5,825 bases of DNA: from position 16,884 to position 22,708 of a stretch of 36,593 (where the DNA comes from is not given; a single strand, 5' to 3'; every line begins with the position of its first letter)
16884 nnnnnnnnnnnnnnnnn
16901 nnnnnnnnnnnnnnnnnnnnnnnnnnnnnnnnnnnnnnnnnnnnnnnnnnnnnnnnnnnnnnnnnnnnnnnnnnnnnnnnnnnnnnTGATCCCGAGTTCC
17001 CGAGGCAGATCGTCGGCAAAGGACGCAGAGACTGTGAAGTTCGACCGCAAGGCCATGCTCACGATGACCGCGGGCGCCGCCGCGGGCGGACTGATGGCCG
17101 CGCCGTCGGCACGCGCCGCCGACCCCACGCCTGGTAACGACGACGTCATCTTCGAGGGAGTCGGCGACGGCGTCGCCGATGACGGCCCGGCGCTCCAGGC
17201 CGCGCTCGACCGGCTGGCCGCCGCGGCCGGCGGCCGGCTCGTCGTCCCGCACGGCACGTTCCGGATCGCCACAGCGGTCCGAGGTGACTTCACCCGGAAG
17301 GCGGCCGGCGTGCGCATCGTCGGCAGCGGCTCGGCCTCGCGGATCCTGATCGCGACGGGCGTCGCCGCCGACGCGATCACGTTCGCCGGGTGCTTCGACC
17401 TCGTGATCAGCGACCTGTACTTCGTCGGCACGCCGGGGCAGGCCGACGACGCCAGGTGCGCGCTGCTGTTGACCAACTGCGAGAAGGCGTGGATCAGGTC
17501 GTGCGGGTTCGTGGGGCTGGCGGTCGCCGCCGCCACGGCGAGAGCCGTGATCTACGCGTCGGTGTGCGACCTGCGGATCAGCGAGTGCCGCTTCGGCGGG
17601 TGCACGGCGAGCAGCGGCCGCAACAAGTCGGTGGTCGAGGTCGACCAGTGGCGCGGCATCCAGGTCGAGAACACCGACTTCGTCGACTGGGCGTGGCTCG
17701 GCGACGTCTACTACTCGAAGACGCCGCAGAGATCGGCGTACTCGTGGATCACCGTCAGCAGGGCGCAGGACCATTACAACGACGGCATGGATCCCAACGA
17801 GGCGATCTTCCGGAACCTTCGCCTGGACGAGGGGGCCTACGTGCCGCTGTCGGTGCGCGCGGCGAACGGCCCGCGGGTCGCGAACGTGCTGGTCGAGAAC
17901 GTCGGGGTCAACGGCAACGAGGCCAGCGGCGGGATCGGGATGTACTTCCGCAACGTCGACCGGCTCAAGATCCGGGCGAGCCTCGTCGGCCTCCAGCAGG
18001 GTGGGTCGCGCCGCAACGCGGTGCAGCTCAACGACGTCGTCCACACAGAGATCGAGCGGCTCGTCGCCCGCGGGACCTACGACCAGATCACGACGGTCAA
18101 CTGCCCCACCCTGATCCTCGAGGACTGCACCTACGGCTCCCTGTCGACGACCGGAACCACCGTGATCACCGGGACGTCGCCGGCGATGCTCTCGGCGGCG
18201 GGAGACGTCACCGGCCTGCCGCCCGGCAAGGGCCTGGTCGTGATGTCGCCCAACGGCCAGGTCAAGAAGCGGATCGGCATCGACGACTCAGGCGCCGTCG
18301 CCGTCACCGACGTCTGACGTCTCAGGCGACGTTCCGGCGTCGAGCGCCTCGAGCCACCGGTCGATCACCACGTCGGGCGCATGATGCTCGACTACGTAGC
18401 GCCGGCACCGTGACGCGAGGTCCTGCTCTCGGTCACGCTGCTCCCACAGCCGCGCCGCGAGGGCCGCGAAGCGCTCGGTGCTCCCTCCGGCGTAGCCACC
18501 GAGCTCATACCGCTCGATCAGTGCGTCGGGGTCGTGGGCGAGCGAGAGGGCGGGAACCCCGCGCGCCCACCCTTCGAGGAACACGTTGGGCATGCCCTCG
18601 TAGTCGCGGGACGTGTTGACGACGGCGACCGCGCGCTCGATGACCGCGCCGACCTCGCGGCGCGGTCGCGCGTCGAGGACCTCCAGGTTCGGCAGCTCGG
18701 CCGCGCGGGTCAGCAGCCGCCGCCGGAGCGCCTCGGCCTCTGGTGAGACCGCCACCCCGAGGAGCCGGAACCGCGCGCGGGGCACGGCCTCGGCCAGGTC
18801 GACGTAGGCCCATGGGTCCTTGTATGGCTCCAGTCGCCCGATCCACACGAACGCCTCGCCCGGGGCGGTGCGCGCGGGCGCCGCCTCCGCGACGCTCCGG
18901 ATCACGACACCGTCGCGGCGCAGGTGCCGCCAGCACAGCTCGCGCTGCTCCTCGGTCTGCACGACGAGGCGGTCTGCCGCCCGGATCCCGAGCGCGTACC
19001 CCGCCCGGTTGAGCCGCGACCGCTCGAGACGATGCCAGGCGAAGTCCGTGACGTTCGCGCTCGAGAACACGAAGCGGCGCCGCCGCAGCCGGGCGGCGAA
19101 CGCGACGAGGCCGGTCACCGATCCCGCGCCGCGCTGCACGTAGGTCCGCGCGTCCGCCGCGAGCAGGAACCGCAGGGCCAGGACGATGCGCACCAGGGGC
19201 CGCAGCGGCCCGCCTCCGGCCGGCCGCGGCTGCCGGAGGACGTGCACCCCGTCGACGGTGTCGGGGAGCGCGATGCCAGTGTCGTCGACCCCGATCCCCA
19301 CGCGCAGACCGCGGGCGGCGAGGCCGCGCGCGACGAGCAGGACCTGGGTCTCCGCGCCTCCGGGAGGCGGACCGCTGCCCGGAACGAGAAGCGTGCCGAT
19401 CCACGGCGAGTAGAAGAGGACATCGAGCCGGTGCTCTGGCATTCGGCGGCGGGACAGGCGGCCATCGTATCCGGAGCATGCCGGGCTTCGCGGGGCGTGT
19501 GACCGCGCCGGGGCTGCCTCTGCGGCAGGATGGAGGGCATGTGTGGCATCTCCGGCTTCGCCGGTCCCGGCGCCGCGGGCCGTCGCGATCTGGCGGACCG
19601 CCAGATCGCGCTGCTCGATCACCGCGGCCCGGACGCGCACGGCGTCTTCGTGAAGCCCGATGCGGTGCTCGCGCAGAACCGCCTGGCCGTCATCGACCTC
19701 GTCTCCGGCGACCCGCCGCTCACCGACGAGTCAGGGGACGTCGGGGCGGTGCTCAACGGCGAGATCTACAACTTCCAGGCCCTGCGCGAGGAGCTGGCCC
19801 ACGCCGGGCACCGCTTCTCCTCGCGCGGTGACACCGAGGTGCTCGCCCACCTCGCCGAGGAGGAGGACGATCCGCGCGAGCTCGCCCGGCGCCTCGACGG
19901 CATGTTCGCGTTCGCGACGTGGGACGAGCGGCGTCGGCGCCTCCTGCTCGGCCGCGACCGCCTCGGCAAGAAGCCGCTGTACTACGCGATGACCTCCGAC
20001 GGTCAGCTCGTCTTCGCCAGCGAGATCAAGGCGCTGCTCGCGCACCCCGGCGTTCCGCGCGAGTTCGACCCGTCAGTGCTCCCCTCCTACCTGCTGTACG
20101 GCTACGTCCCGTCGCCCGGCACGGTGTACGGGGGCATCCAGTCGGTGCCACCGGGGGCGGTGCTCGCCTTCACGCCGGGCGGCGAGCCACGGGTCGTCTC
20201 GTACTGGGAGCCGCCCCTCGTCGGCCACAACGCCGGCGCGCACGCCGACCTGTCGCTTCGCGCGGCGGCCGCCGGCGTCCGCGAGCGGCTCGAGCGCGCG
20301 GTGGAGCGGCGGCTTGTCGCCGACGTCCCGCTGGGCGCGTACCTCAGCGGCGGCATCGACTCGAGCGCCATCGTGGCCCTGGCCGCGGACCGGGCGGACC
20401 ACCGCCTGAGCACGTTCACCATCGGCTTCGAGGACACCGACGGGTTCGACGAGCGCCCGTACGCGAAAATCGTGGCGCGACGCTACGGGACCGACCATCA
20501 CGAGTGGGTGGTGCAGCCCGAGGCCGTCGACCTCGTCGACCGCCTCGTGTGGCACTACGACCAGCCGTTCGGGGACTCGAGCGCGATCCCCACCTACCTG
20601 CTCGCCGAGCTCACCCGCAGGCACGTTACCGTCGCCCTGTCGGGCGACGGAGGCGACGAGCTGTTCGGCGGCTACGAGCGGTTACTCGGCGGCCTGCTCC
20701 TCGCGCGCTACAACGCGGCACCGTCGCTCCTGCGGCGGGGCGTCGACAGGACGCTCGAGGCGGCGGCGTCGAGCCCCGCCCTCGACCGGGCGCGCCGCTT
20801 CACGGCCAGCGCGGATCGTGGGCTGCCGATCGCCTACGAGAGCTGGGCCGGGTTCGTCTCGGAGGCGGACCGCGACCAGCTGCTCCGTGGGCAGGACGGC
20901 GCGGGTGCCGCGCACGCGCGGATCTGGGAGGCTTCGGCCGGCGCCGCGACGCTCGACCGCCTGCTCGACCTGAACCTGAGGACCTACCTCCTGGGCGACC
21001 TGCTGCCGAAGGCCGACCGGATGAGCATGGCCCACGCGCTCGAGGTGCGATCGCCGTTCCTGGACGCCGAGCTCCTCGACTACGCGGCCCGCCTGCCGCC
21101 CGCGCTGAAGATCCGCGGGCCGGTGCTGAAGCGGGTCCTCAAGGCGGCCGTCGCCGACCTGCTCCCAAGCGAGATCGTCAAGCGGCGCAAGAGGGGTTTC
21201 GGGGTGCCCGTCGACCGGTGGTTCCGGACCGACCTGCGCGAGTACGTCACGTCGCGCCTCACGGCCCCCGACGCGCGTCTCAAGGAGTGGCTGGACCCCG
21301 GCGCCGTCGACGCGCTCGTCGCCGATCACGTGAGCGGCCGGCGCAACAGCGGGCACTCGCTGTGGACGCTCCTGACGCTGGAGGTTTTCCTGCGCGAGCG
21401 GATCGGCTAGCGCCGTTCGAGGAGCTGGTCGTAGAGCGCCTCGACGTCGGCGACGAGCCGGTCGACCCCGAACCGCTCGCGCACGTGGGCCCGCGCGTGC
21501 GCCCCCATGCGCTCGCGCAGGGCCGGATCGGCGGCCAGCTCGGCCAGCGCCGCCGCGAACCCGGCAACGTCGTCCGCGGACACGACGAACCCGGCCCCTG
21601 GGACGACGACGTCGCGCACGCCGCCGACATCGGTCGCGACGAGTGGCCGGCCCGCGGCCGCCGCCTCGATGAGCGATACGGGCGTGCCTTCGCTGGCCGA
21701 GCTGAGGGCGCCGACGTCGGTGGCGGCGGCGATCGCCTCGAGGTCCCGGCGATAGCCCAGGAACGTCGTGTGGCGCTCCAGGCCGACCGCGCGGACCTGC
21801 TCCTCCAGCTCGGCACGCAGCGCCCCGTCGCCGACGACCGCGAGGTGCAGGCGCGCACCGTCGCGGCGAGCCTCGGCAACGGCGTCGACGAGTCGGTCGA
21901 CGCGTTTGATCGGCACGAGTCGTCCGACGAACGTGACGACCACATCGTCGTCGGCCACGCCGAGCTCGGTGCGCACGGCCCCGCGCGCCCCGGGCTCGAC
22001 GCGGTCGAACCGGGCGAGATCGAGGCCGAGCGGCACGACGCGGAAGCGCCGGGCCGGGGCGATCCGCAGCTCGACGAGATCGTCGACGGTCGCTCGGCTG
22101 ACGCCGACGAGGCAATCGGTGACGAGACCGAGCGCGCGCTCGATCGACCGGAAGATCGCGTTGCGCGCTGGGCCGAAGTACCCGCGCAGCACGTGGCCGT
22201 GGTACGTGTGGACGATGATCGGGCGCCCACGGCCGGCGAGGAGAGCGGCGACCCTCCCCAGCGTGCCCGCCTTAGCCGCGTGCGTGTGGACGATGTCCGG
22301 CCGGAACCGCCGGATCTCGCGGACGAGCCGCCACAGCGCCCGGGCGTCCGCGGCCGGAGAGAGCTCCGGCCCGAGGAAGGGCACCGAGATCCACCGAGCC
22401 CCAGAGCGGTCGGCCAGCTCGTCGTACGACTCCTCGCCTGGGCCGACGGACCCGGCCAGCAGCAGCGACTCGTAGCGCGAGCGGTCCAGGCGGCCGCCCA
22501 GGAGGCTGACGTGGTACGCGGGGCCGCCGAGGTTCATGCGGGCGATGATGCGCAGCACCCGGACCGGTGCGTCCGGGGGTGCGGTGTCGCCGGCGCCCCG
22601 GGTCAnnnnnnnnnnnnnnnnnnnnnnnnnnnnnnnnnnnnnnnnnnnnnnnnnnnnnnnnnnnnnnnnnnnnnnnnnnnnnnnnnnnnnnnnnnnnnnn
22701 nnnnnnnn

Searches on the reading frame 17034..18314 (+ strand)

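Call 13: search_protein_families(library=pfam, proteins=[window:17034-18314:+], max_evalue=0.001)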
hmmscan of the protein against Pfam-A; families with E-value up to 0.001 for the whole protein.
window:17034-18314:+ (427 aa): 1 family
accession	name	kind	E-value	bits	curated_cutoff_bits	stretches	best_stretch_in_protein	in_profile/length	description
PF12708.12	Pect-lyase_RHGA_epim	-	1.2e-05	25.7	27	1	43-109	10-72/213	Rhamnogalacturonase A/epimerase, pectate lyase-like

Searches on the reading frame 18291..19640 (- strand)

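Call 13: search_protein_families(library=pfam, proteins=[window:18291-19640:-], max_evalue=0.001)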
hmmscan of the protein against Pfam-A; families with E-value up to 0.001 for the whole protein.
window:18291-19640:- (450 aa): 5 families
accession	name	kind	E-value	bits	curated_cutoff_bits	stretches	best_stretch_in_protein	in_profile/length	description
PF13579.12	Glyco_trans_4_4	-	3.3e-09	37.7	29.7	1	94-239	1-145/158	Glycosyl transferase 4-like domain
PF13692.12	Glyco_trans_1_4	-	5.3e-08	33.7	27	1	264-399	4-140/142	Glycosyl transferases group 1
PF13439.12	Glyco_transf_4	-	1.9e-06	28.4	28.5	1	93-241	1-153/170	Glycosyltransferase Family 4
PF00534.26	Glycos_transf_1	-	3.1e-05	24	26.4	1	264-404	18-161/172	Glycosyl transferases group 1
PF13524.12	Glyco_trans_1_2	-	0.00037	20.9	25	1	284-430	10-143/144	Glycosyl transferase-like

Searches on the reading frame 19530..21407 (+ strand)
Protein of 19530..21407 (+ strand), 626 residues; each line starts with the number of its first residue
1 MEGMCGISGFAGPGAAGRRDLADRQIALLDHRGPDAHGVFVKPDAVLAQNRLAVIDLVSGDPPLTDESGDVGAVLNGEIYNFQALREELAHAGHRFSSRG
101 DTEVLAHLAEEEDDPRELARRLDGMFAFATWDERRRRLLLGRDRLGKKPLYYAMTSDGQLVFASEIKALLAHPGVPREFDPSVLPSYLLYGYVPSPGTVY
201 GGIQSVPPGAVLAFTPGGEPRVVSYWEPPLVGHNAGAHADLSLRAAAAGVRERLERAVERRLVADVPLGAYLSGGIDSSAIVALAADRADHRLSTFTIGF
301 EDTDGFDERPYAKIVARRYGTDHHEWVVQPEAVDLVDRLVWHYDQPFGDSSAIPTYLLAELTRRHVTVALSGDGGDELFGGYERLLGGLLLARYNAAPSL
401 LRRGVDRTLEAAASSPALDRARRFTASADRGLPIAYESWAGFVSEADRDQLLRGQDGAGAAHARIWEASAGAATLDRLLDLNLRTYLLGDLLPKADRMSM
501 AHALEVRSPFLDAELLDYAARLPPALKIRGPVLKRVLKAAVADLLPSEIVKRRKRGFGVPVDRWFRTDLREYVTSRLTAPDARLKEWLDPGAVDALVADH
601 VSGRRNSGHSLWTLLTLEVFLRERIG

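Call 13: search_protein_families(library=pfam, proteins=[window:19530-21407:+], max_evalue=0.001)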
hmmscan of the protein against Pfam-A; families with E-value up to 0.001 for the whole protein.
window:19530-21407:+ (626 aa): 4 families
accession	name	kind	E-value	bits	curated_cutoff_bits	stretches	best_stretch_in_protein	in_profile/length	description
PF00733.27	Asn_synthase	-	1.4e-107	360.8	21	1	250-622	2-354/354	Asparagine synthase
PF13537.11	GATase_7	-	2.3e-40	137.8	25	1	50-171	2-123/123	Glutamine amidotransferase domain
PF13522.11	GATase_6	-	9.3e-36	123.2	27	1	34-165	1-130/130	Glutamine amidotransferase domain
PF12481.13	DUF3700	-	1.2e-05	25.3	27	1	118-168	125-175/228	Aluminium induced protein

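Call 94: search_protein_families(library=ncbifam, proteins=[window:19530-21407:+], max_evalue=0.00001)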
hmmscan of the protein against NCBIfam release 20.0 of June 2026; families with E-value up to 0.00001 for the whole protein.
window:19530-21407:+ (626 aa): 9 families
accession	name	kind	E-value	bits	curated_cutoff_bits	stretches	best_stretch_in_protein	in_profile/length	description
TIGR03108.1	eps_aminotran_1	hypoth_equivalog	2.7e-160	535.1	816.9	1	4-623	1-627/628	XrtA/PEP-CTERM system amidotransferase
TIGR01536.1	asn_synth_AEB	equivalog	5.9e-136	454.5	267.1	1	5-557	1-517/517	asparagine synthase (glutamine-hydrolyzing)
TIGR03104.1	trio_amidotrans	equivalog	4.8e-115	385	570.1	2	4-383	1-381/589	N-acetylglutaminylglutamine amidotransferase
NF006949.0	PRK09431.1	equivalog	3e-88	296.7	499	3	4-181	1-177/554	asparagine synthase B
NF033535.1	lass_lactam_cya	exception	7.6e-54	183.3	525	2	1-378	1-375/668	lasso peptide isopeptide bond-forming cyclase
NF033561.1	macrolact_Ik_Al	subfamily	2.1e-27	96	300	1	101-622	59-556/561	albusnodin/ikarugamycin family macrolactam cyclase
NF001484.0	PRK00331.1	subfamily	1e-13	50.6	381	1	63-172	87-201/601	isomerizing glutamine--fructose-6-phosphate transaminase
TIGR01135.1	glmS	equivalog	4.7e-13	48.5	418.05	1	63-172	86-200/607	glutamine--fructose-6-phosphate transaminase (isomerizing)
TIGR01134.1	purF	equivalog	1.3e-11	44.5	350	1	67-172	91-202/432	amidophosphoribosyltransferase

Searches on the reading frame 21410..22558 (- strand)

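Call 13: search_protein_families(library=pfam, proteins=[window:21410-22558:-], max_evalue=0.001)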
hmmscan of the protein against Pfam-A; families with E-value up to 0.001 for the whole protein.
window:21410-22558:- (383 aa): 6 families
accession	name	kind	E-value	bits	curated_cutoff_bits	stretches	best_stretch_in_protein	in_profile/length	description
PF00534.26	Glycos_transf_1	-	4.5e-34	117.9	26.4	1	196-357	6-171/172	Glycosyl transferases group 1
PF13692.12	Glyco_trans_1_4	-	2.2e-31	109.4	27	1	207-344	3-142/142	Glycosyl transferases group 1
PF13439.12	Glyco_transf_4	-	1e-23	84.6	28.5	1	11-183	2-170/170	Glycosyltransferase Family 4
PF13579.12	Glyco_trans_4_4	-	1.3e-20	74.8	29.7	1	11-178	1-158/158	Glycosyl transferase 4-like domain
PF13524.12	Glyco_trans_1_2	-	2.1e-08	34.7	25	1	238-370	16-140/144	Glycosyl transferase-like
PF13477.12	Glyco_trans_4_2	-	0.0001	22.9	23.4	1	77-123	65-111/139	Glycosyl transferase 4-like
